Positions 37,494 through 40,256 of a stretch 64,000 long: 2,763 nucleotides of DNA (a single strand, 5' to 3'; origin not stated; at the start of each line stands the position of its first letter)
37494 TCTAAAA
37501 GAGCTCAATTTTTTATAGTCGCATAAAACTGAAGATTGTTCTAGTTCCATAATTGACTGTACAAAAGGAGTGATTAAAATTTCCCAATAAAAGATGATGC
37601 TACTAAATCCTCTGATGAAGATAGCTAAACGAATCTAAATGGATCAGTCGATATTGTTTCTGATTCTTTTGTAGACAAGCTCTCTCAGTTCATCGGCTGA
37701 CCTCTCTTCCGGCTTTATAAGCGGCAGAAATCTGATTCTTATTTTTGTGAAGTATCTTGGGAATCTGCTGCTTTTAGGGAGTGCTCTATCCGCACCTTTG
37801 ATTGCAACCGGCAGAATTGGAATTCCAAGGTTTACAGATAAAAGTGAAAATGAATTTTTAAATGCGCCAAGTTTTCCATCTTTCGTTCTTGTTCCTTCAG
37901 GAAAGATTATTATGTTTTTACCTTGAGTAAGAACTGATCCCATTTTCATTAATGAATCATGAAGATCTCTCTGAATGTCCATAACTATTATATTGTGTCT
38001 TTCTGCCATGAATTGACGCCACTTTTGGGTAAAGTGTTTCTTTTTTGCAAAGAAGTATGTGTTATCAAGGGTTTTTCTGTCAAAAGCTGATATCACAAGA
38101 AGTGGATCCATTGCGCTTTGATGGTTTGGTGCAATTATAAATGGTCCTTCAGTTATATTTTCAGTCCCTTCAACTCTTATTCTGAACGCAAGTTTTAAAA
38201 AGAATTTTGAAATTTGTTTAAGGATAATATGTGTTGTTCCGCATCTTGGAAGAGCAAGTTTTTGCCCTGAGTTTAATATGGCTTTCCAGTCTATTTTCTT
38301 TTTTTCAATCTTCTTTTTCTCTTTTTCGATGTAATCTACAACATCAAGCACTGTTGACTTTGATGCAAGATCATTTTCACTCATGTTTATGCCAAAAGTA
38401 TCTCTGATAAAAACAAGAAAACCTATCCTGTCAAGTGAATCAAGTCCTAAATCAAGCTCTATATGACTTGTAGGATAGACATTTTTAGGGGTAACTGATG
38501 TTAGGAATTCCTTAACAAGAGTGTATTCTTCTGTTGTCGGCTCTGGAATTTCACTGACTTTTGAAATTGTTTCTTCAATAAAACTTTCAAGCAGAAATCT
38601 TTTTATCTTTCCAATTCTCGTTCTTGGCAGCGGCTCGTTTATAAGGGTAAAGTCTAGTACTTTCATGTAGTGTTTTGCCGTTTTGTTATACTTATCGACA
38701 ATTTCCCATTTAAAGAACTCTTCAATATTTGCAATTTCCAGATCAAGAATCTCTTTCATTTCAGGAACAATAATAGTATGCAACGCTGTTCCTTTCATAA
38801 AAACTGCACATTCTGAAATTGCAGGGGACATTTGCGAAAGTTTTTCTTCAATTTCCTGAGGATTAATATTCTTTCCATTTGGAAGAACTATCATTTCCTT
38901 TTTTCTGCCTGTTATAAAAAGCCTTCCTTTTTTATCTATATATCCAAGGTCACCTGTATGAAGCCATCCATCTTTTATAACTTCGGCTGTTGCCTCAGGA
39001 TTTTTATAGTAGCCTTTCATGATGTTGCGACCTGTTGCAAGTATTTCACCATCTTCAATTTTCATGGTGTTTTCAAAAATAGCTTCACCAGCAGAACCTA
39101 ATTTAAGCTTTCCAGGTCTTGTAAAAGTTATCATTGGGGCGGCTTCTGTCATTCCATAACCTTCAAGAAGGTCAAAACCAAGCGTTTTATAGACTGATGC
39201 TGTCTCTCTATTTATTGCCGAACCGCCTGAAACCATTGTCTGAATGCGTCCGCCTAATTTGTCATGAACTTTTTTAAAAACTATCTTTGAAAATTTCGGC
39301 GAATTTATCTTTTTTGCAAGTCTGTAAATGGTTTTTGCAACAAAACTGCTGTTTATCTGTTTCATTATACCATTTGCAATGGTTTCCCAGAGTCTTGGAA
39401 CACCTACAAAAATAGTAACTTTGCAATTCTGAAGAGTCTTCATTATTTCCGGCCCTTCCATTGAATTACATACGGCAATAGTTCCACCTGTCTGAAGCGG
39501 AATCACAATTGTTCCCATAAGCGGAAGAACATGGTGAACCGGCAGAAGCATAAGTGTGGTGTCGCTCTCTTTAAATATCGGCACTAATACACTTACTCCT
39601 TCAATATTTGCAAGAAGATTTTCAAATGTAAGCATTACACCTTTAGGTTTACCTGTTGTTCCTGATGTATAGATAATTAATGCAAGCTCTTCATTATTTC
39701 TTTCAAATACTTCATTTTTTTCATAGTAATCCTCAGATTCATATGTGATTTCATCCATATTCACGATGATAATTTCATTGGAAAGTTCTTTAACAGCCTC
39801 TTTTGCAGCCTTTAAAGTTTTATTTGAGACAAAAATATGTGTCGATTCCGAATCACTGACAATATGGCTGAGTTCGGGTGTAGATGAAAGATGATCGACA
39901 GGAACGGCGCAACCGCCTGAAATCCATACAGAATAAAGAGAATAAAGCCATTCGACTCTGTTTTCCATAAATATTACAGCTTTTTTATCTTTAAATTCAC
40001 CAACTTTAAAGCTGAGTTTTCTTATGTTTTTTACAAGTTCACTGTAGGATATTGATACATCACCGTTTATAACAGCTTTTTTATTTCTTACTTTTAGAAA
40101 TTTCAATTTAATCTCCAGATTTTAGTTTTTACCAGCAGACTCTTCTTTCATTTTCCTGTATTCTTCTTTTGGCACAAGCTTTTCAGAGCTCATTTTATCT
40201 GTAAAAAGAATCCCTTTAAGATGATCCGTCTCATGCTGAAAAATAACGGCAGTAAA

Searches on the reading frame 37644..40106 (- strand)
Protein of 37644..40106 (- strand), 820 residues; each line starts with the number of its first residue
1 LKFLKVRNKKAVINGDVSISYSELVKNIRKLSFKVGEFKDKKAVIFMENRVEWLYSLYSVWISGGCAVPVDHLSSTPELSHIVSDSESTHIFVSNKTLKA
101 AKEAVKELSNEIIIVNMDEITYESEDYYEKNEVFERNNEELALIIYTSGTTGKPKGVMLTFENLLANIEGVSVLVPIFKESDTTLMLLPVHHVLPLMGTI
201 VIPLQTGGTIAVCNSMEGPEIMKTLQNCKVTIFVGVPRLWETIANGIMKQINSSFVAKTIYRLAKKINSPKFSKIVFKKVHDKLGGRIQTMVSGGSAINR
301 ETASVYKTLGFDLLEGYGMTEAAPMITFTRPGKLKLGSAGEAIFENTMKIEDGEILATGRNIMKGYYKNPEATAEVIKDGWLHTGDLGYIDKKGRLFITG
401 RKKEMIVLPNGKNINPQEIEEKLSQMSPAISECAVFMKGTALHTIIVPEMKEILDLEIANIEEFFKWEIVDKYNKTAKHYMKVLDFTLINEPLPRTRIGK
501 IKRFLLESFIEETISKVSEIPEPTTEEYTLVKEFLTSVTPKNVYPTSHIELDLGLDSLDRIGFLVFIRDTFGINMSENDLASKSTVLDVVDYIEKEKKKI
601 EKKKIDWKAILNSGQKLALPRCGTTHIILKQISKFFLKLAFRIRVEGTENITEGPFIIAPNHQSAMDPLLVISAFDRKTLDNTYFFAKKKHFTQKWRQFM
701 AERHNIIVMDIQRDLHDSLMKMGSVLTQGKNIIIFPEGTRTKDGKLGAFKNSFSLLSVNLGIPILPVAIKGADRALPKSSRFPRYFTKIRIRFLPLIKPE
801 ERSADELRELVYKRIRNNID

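Call 37: search_protein_families(library=ncbifam, proteins=[window:37644-40106:-], max_evalue=1e-10)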
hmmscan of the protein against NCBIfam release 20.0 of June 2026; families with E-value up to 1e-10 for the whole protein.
window:37644-40106:- (820 aa): 93 families (the best 25 are shown)
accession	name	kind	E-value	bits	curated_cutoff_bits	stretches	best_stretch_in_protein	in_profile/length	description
NF004837.0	PRK06187.1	subfamily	4.8e-71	239.6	476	2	286-513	286-525/531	long-chain-fatty-acid--CoA ligase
NF006386.0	PRK08633.1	equivalog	9.4e-57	192.5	1221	2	135-426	778-1064/1147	acyl-[ACP]--phospholipid O-acyltransferase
NF002966.0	PRK03640.1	equivalog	6.1e-56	190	556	2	282-436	250-414/483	o-succinylbenzoate--CoA ligase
TIGR01923.1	menE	equivalog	3.2e-53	181.2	330.15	2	235-438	168-382/442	o-succinylbenzoate--CoA ligase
NF005307.0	PRK06839.1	equivalog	4.6e-53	180.6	748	2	288-502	266-485/496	o-succinylbenzoate--CoA ligase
NF005801.1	PRK07656.1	equivalog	1.7e-52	178.7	657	2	293-435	286-434/500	FadD3 family acyl-CoA ligase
NF052269.1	Staph_lig_FadD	equivalog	1.5e-51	175.3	650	2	286-513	265-496/499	long-chain-fatty-acid--CoA ligase FadD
NF038343.1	ligase_FadD11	exception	9.6e-49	166.3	950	2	271-445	311-488/585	fatty acid--CoA ligase FadD11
NF005291.0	PRK06814.1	equivalog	1.4e-48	165.6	1349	3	289-437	910-1066/1140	acyl-[ACP]--phospholipid O-acyltransferase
NF005702.0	PRK07514.1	subfamily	6.4e-48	163.3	558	2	282-507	266-497/506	malonyl-CoA synthase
NF006523.0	PRK08974.1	equivalog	4.7e-47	160.3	884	1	137-506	204-549/561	long-chain-fatty-acid--CoA ligase FadD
NF006182.0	PRK08316.1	subfamily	5.9e-47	160.3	663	2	5-245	23-276/523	fatty acyl-CoA synthetase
NF006181.0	PRK08314.1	subfamily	1.6e-45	155.4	705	3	288-502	321-546/563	long-chain-fatty-acid--CoA ligase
NF004114.0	PRK05605.1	equivalog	9.3e-45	153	766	2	288-503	340-562/575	long-chain-fatty-acid--CoA ligase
NF005676.0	PRK07470.1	equivalog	1.3e-41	142.9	774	2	348-466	375-494/544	acyl-CoA synthetase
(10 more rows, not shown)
